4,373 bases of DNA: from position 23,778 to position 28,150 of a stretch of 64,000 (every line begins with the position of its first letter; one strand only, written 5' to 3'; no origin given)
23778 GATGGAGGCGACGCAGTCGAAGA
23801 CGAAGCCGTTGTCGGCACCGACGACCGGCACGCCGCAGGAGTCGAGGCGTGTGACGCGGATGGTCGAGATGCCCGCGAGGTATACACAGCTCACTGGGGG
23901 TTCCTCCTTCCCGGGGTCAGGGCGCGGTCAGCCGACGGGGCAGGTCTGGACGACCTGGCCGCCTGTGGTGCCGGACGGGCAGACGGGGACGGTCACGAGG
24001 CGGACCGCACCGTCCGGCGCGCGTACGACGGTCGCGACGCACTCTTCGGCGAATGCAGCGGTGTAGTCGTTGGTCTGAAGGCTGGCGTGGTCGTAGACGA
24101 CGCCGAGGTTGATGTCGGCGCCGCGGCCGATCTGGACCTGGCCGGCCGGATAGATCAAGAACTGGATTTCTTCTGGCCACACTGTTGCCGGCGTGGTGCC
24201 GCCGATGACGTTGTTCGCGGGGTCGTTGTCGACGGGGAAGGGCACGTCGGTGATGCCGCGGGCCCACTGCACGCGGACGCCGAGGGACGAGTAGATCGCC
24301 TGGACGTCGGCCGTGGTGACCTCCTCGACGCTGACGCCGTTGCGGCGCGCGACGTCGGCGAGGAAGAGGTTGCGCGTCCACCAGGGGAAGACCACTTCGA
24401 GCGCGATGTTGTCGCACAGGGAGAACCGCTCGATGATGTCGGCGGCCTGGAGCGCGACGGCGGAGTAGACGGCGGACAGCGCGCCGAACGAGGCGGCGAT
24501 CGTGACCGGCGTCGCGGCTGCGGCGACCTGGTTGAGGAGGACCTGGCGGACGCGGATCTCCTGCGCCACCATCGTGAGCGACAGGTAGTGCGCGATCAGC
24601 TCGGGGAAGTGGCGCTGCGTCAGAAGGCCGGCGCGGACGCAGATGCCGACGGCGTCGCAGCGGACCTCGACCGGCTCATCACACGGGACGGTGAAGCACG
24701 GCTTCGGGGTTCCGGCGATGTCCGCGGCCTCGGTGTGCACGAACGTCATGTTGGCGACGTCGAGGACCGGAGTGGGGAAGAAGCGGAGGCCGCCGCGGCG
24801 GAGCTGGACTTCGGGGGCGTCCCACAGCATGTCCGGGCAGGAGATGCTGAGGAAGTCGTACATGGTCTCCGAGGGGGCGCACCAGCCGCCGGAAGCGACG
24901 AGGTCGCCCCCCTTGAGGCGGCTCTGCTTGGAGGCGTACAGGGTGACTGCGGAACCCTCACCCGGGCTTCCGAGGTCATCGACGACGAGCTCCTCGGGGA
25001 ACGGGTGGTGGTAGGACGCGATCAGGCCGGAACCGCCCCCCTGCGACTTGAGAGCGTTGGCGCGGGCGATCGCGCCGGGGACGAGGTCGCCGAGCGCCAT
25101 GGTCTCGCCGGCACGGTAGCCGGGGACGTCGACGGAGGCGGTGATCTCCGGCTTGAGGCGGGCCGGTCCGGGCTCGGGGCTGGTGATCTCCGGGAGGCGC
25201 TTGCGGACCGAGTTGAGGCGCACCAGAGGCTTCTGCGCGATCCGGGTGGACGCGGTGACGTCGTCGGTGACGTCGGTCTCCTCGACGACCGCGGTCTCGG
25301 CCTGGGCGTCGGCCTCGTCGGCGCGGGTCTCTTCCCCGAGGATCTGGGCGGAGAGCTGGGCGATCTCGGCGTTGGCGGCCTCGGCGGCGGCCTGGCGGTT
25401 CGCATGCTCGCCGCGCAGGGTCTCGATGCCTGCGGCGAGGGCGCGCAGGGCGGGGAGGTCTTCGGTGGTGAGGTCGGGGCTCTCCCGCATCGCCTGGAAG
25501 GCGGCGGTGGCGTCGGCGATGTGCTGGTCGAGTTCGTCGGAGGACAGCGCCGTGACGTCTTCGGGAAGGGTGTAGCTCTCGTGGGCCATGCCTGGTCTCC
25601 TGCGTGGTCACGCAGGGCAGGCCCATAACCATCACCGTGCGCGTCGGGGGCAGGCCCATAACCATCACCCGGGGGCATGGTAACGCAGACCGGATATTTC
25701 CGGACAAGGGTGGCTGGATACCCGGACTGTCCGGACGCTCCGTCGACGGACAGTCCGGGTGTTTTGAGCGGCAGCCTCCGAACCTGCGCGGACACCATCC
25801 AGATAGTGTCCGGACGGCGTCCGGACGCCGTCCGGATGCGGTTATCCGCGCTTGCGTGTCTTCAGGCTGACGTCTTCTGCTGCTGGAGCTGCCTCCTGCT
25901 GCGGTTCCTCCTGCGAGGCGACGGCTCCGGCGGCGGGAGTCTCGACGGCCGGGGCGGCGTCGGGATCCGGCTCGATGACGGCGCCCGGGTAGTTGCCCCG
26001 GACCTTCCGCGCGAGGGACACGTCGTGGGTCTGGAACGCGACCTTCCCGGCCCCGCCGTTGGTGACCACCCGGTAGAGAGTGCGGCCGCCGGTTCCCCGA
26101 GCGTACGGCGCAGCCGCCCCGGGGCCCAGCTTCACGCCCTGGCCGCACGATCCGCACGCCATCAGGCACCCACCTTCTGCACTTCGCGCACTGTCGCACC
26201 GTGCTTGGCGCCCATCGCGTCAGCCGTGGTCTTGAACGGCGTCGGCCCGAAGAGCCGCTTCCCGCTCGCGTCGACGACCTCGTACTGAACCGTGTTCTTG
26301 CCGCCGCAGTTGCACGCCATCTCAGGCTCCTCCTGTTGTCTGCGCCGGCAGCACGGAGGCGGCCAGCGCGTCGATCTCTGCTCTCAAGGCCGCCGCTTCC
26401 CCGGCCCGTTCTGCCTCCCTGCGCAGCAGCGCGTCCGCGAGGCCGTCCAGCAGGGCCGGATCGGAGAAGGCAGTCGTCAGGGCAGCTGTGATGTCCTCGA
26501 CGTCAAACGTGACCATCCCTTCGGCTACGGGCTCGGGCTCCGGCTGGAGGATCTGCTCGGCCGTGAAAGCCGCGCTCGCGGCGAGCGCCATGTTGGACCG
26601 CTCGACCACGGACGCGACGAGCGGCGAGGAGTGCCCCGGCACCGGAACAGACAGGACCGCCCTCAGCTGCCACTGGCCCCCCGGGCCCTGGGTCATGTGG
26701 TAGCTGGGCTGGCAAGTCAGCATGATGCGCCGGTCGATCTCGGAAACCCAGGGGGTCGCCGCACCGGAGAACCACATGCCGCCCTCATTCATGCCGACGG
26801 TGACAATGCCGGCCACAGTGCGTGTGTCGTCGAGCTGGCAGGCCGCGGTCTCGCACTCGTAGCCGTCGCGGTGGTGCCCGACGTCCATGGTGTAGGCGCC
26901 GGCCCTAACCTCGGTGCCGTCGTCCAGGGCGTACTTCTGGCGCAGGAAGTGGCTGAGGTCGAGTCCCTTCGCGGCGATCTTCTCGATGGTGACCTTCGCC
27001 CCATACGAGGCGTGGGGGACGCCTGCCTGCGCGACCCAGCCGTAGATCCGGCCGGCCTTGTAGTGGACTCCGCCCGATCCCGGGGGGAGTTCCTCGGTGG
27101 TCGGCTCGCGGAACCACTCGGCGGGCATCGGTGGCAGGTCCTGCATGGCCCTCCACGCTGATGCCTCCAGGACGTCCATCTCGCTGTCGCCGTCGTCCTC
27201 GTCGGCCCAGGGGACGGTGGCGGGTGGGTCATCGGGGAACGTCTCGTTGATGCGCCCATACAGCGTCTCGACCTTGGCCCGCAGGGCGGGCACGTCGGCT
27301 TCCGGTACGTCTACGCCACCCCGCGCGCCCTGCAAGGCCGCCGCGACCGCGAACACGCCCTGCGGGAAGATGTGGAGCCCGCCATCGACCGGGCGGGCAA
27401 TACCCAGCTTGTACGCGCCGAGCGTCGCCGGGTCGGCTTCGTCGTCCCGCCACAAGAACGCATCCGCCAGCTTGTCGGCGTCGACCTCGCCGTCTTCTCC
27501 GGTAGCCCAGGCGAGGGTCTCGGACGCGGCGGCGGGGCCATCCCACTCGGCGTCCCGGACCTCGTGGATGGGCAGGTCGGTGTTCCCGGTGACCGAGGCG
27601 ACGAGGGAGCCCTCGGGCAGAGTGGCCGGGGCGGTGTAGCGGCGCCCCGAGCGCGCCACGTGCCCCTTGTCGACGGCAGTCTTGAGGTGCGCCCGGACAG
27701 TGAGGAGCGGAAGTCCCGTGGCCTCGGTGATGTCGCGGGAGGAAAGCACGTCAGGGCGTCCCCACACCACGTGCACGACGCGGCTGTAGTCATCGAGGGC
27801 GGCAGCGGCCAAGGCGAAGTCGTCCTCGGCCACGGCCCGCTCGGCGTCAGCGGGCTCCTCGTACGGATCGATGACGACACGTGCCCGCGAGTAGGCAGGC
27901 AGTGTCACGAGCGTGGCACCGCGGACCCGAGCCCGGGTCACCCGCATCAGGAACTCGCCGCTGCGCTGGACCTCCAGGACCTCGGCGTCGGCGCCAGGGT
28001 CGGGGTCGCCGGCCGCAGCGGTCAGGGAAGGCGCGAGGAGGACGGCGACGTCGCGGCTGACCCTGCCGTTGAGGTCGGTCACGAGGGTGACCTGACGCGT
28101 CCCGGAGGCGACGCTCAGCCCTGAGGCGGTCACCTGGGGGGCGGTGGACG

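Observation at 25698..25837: Genome-wide, helically phased arrays of the palindrome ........: a candidate dispersed operator or RNA-structure system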

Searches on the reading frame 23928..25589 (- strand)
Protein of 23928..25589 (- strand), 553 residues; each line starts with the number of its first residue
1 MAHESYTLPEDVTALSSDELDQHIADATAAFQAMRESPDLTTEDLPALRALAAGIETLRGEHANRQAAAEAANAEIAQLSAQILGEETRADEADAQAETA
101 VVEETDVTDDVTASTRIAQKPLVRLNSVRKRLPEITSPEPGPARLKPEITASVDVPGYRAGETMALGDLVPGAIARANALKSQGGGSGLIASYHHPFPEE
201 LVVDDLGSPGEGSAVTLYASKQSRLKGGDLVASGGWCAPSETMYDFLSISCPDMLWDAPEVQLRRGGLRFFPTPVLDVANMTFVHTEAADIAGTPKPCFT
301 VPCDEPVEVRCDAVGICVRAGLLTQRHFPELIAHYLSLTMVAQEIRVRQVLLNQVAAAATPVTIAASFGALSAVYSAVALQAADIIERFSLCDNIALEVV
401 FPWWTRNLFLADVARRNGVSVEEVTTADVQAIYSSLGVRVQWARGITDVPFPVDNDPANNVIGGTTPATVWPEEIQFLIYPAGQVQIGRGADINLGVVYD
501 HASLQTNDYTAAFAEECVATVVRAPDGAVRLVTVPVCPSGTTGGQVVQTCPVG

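Call 12: search_protein_families(library=pfam, proteins=[window:23928-25589:-], max_evalue=0.01)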
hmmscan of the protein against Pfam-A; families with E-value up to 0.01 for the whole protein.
window:23928-25589:- (553 aa): 0 families

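Call 27: find_related_loci(query=window:23928-25589:-, collection=viral_contigs, flank=10000)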
Query window:23928-25589:- (553 aa) in viral_contigs; peptide patterns used: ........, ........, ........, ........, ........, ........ (x = any residue, [..] = any of these).
72 stretches matched a pattern; 48 encode a relative of the query (tblastn E <= 1e-3); 48 distinct loci.
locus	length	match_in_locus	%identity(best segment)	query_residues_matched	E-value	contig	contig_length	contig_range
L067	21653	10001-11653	59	3-550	0e+0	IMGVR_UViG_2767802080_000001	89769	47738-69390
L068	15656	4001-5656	57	4-551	0e+0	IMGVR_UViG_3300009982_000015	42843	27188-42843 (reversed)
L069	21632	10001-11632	53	4-553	0e+0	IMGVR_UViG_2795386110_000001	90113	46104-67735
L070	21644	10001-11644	53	4-551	0e+0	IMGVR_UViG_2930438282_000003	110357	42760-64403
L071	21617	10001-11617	56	6-550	0e+0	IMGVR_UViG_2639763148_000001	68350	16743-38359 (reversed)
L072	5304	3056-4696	54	6-552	0e+0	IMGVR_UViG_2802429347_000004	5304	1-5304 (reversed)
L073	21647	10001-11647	52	6-550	0e+0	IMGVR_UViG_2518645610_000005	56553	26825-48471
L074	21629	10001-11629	53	4-553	0e+0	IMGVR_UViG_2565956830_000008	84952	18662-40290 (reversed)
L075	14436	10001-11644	56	2-547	0e+0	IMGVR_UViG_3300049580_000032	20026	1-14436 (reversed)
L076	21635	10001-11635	56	2-547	0e+0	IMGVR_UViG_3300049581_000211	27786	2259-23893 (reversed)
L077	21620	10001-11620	54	8-553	0e+0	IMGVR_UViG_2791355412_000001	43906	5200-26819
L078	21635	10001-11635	53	2-552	0e+0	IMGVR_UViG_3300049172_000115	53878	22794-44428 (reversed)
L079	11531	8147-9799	53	4-551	3e-179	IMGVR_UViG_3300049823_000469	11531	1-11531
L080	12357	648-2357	51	4-552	8e-177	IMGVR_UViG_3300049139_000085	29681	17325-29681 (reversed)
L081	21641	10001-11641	53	6-550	9e-177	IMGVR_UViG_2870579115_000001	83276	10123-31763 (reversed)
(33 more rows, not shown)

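Call 40: search_dna_similar(query=window:23928-25589:-, collection=phages, mode=protein, max_rows=25)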
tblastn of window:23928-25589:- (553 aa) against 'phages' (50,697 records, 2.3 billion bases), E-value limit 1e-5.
Records with a match: 877; places in all: 877; records where one place covers at least 80% of the query: 25.
Best place of each record, by identity: <60% 877.
By first word of the organism name: Mycobacterium 496; Gordonia 198; Microbacterium 131; Arthrobacter 18; Streptomyces 17; Rhodococcus 3; Curtobacterium 2; Actinoplanes 2; Tsukamurella 2; Mycolicibacterium 2; and 6 more.
By host as written in the record: Mycobacterium smegmatis mc2 155 348; Gordonia terrae 3612 155; Mycobacterium smegmatis mc#155 83; Microbacterium foliorum NRRL B-24224 58; Microbacterium foliorum NRRL B-24224 SEA 29; Microbacterium paraoxydans NWU1 27; Gordonia terrae CAG3 16; Gordonia rubripertincta NRRL B-16540 12; and 54 more.
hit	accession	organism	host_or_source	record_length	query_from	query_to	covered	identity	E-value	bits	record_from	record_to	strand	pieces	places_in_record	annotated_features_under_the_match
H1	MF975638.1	Streptomyces phage Abt2graduatex2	Streptomyces griseus ATCC 10137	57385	4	551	99%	50.3%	4e-148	476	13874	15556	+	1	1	major capsid hexamer protein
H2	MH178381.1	Streptomyces phage BayC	Streptomyces griseus ATCC 10137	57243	4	552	99%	49.9%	3e-152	488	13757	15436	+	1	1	13: major capsid hexamer protein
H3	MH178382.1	Streptomyces phage Salete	Streptomyces griseus ATCC 10137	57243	4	552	99%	49.9%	3e-152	488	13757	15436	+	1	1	13: major capsid hexamer protein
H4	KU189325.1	Streptomyces phage Maih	Streptomyces griseus subsp. griseus ...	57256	4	552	99%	49.9%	5e-152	488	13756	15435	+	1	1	major capsid hexamer protein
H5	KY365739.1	Streptomyces phage BabyGotBac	Streptomyces griseus ATCC 10137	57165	4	552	99%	49.9%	7e-152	487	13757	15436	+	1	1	major capsid hexamer protein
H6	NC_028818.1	Streptomyces phage TP1604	Streptomyces griseus subsp. griseus ...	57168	4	552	99%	49.9%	7e-152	487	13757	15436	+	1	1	major head protein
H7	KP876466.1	Streptomyces phage TP1604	Streptomyces griseus subsp. griseus ...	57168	4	552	99%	49.9%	7e-152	487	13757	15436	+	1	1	major capsid hexamer protein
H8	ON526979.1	Streptomyces phage Asis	Streptomyces griseus ATCC 10137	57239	4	552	99%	49.9%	7e-152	487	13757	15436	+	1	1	13: major capsid protein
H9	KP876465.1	Streptomyces phage YDN12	Streptomyces griseus subsp. griseus ...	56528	4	552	99%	49.7%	2e-152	488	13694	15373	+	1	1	major capsid hexamer protein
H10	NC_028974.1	Streptomyces phage YDN12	Streptomyces griseus subsp. griseus ...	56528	4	552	99%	49.7%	2e-152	488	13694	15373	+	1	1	major head protein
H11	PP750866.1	Streptomyces phage Geonosis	Streptomyces griseus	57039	4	545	98%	49.6%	1e-149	481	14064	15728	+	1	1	major head protein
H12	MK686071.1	Streptomyces phage Mischief19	Streptomyces mirabilis NRRL B-2400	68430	6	552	99%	49.1%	2e-139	451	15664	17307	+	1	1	14: major capsid hexamer protein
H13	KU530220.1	Streptomyces phage Xkcd426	Streptomyces griseus subsp. griseus ...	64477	4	551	99%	46.0%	1e-136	443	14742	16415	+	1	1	major capsid hexamer protein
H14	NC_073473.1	Streptomyces phage TurkishDelight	Streptomyces scabiei RL-34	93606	125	550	77%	55.9%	9e-147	473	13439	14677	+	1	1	17: major capsid hexamer protein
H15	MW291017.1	Streptomyces phage TurkishDelight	Streptomyces scabiei RL-34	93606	125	550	77%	55.9%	9e-147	473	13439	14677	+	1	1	17: major capsid hexamer protein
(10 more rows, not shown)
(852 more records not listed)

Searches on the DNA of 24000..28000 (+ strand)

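Call 6: search_dna_similar(query=window:24000-28000:+, collection=phages, mode=near, max_rows=20)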
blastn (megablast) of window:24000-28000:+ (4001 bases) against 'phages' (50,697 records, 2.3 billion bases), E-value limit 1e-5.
No match.
